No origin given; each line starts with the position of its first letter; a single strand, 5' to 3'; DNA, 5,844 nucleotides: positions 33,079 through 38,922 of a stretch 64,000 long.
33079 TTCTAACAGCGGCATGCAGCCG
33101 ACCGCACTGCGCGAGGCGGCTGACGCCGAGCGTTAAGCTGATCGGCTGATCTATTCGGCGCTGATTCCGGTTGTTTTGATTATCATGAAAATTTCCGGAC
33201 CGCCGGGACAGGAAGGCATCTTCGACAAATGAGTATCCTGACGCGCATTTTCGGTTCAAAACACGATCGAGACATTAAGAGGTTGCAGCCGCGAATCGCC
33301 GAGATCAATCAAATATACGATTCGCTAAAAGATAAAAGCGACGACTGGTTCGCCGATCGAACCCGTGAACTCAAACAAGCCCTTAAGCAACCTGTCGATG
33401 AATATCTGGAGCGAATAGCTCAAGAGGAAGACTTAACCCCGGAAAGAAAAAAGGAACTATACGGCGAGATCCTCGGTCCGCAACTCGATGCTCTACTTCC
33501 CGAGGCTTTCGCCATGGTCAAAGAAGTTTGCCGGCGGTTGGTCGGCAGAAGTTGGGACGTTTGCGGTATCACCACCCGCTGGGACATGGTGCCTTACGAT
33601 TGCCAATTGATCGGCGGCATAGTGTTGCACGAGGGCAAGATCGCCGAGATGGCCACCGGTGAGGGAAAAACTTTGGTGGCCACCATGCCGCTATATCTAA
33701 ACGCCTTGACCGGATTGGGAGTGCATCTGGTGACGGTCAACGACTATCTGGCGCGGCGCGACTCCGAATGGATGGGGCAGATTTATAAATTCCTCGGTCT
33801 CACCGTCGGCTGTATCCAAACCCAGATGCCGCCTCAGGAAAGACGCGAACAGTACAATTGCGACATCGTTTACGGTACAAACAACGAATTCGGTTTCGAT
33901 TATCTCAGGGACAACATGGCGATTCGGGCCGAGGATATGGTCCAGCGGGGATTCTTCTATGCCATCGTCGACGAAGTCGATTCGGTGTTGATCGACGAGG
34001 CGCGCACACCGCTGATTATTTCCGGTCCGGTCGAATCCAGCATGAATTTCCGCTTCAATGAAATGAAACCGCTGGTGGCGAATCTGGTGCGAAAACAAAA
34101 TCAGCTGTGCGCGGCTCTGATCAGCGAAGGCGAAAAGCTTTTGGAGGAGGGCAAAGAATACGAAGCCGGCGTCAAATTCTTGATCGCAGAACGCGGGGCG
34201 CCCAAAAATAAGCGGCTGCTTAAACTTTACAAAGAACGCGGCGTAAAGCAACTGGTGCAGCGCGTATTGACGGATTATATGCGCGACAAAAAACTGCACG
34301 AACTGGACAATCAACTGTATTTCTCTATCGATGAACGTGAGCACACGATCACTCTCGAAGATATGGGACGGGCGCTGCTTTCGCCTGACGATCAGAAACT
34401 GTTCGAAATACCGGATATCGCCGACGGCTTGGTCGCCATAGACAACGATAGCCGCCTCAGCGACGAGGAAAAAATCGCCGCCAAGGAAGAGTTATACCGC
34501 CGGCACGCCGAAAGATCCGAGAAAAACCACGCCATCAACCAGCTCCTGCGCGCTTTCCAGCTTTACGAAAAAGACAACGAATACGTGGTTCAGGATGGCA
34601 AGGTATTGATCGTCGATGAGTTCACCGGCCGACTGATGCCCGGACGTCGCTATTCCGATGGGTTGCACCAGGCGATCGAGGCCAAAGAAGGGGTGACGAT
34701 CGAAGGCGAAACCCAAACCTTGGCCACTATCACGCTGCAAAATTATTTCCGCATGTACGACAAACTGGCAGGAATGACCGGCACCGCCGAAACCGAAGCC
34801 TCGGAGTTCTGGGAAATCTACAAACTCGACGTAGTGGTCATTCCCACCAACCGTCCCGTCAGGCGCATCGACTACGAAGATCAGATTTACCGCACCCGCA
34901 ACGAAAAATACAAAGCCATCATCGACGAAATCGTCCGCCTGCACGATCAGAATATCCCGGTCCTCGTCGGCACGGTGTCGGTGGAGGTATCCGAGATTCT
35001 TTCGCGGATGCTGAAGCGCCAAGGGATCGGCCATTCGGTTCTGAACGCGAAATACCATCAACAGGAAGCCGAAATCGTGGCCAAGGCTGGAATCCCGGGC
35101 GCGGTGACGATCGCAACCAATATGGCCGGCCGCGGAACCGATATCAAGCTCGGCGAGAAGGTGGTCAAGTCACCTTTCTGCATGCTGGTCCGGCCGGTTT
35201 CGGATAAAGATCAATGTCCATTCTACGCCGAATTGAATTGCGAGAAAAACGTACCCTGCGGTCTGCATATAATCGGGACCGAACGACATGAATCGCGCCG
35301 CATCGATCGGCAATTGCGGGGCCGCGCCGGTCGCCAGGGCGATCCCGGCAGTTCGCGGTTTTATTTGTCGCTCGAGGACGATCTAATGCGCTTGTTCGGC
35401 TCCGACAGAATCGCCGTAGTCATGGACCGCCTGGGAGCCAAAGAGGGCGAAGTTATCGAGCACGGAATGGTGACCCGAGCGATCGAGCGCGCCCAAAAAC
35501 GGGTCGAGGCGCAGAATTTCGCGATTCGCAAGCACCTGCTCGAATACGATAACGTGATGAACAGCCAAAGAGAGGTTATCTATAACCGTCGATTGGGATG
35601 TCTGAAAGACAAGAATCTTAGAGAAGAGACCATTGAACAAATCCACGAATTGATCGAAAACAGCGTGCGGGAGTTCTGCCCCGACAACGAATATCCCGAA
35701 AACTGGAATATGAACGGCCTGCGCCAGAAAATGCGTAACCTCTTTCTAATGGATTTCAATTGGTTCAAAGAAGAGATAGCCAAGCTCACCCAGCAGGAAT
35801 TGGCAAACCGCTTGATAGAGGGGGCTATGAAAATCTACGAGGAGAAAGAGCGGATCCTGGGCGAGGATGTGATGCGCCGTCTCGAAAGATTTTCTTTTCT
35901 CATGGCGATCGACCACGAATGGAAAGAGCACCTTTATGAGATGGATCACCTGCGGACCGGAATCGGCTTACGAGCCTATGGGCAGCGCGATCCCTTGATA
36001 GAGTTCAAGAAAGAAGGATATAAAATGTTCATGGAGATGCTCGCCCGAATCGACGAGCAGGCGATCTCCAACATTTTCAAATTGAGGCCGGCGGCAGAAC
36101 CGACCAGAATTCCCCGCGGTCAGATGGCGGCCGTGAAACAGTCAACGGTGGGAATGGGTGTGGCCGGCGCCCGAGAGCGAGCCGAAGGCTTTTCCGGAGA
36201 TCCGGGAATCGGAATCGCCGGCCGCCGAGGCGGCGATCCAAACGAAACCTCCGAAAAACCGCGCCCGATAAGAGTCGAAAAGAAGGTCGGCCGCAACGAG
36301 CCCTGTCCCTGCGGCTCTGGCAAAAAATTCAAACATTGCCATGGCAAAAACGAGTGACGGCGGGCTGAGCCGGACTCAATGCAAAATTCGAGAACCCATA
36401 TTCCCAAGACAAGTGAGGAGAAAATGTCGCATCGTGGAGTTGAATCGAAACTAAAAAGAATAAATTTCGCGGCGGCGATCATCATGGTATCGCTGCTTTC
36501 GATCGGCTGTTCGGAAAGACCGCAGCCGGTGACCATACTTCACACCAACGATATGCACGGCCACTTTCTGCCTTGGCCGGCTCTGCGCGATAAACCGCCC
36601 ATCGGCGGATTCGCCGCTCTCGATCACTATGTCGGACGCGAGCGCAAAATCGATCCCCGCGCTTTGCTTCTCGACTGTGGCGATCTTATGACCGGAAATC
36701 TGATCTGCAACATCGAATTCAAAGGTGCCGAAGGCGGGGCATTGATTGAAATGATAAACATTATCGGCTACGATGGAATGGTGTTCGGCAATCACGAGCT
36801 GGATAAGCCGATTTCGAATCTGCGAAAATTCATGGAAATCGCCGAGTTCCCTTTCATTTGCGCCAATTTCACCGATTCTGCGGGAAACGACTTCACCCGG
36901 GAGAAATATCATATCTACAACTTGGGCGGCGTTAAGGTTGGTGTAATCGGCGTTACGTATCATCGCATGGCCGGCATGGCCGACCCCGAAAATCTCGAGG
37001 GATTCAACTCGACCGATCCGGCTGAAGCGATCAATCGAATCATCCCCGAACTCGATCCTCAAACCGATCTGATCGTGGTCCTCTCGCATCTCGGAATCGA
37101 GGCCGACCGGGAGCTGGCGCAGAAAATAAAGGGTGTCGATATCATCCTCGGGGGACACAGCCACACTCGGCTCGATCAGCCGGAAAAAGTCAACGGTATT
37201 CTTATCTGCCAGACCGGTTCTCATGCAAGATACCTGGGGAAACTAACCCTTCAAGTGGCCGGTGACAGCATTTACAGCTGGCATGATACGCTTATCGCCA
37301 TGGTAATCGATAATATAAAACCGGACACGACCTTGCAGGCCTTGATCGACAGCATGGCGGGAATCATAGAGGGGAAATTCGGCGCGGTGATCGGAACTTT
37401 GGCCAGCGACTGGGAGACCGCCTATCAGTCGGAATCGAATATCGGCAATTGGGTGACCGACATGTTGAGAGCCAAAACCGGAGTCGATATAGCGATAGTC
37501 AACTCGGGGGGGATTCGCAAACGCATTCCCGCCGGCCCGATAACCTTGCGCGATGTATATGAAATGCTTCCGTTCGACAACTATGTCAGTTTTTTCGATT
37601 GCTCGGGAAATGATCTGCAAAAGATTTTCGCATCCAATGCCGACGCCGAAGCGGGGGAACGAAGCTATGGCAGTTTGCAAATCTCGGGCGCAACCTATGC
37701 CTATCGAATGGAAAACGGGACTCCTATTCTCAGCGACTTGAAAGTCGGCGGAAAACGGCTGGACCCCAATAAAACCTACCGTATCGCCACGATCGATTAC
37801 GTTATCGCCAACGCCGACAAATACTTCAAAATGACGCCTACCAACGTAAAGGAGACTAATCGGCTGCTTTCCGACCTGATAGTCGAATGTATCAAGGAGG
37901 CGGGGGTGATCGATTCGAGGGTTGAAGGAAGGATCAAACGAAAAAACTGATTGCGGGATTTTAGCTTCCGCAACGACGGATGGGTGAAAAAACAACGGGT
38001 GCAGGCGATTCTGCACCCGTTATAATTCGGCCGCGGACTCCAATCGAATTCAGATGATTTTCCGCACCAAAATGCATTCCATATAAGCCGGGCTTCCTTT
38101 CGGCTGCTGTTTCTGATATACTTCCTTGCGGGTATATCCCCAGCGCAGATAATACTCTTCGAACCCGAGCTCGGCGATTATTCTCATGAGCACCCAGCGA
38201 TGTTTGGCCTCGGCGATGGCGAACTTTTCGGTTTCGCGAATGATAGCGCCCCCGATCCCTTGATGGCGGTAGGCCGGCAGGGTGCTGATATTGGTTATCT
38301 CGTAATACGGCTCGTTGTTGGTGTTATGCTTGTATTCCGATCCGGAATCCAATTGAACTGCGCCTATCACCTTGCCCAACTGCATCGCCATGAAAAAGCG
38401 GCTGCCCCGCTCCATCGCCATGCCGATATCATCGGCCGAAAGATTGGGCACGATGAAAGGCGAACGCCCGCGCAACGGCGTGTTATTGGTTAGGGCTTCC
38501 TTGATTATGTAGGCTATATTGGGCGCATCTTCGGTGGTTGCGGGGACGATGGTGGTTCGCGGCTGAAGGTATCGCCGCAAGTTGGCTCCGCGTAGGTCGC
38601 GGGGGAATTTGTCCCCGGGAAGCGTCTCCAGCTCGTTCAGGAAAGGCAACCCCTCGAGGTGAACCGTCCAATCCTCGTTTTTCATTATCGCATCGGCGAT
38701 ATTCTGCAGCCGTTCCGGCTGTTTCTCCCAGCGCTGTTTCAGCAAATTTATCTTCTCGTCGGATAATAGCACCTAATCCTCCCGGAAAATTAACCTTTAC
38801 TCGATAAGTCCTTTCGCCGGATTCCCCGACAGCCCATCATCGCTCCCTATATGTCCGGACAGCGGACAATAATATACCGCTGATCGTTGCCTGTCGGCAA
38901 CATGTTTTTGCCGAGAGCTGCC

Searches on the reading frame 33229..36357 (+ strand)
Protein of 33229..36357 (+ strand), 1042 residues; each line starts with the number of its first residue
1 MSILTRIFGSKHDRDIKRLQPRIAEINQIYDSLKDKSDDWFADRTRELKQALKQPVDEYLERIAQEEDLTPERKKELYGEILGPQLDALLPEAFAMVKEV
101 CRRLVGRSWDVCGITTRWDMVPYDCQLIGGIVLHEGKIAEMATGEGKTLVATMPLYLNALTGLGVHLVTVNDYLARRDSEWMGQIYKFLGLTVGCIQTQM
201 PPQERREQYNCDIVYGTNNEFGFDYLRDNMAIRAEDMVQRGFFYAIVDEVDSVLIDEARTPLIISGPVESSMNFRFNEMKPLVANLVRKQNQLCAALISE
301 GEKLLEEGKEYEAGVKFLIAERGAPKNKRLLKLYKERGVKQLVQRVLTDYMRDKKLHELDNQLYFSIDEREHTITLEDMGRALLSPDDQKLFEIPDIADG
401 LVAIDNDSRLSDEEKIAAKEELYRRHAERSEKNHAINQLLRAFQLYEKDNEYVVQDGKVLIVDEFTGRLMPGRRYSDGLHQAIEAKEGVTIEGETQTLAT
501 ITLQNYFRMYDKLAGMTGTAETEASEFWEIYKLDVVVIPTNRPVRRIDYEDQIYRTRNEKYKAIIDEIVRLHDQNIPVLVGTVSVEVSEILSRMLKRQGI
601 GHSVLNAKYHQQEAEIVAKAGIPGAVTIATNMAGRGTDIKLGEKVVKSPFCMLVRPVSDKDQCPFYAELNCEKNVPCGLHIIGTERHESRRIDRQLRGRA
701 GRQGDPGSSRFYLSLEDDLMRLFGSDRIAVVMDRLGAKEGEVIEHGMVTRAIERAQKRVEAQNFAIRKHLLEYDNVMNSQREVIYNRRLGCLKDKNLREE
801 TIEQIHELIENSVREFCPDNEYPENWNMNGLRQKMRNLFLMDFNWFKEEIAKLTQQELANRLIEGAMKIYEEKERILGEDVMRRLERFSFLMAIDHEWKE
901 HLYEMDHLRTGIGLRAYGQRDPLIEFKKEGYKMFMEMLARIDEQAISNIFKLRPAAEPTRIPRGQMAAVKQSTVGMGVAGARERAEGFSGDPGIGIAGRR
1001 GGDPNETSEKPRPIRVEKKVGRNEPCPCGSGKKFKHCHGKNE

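Call 19: search_protein_families(library=pfam, proteins=[window:33229-36357:+], max_evalue=0.001)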
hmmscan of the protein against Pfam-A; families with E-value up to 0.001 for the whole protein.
window:33229-36357:+ (1042 aa): 6 families
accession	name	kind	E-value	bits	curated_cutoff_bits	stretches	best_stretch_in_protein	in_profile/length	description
PF07517.20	SecA_DEAD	-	5.5e-122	407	24.6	1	5-528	2-290/290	SecA DEAD-like domain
PF21090.3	P-loop_SecA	-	2e-81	272.9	27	1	543-740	1-205/205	SecA P-loop domain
PF07516.18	SecA_SW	-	7.1e-68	229.1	26.7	1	742-952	1-199/200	SecA Wing and Scaffold domain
PF01043.26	SecA_PP_bind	-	8.1e-29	100.9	23.5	1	353-484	10-110/110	SecA preprotein cross-linking domain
PF02810.21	SEC-C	-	2.9e-10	40.3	20.4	1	1022-1040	1-19/19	SEC-C motif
PF00270.35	DEAD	-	2.1e-06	28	26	1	138-254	18-130/167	DEAD/DEAH box helicase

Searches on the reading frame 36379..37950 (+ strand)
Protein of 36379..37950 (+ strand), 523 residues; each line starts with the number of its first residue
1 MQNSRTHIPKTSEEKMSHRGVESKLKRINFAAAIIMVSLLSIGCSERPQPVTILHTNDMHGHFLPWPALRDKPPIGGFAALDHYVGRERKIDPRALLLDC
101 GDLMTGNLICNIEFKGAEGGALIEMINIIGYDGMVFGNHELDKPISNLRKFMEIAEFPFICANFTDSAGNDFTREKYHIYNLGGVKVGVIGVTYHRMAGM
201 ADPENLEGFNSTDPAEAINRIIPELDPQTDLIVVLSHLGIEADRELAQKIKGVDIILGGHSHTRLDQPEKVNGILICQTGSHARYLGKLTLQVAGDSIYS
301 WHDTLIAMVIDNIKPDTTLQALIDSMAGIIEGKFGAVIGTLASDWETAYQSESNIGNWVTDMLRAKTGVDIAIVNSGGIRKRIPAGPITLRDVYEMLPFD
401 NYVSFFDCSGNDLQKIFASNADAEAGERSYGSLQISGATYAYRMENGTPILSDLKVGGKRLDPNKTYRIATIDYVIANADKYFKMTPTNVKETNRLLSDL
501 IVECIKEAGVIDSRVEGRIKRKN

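Call 19: search_protein_families(library=pfam, proteins=[window:36379-37950:+], max_evalue=0.001)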
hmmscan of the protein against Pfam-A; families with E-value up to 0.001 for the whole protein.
window:36379-37950:+ (523 aa): 3 families
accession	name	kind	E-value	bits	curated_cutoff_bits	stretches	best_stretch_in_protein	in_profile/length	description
PF02872.23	5_nucleotid_C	-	1e-33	117.1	23.6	1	338-485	2-155/158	5'-nucleotidase, C-terminal domain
PF00149.33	Metallophos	-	1.2e-13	52.4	21.5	1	52-263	2-190/191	Calcineurin-like phosphoesterase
PF09587.15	PGA_cap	-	2.6e-05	24.3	27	1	170-263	116-232/255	Bacterial capsule synthesis protein PGA_cap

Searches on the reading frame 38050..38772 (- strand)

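Call 69: search_protein_families(library=ncbifam, proteins=[window:38050-38772:-], max_evalue=0.001)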
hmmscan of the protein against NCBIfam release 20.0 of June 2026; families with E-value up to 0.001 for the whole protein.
window:38050-38772:- (240 aa): 1 family
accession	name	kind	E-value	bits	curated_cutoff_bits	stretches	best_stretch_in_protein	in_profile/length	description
TIGR01211.1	ELP3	subfamily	0.00064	18.3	350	1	167-220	468-518/522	tRNA uridine(34) 5-carboxymethylaminomethyl modification radical SAM/GNAT enzyme Elp3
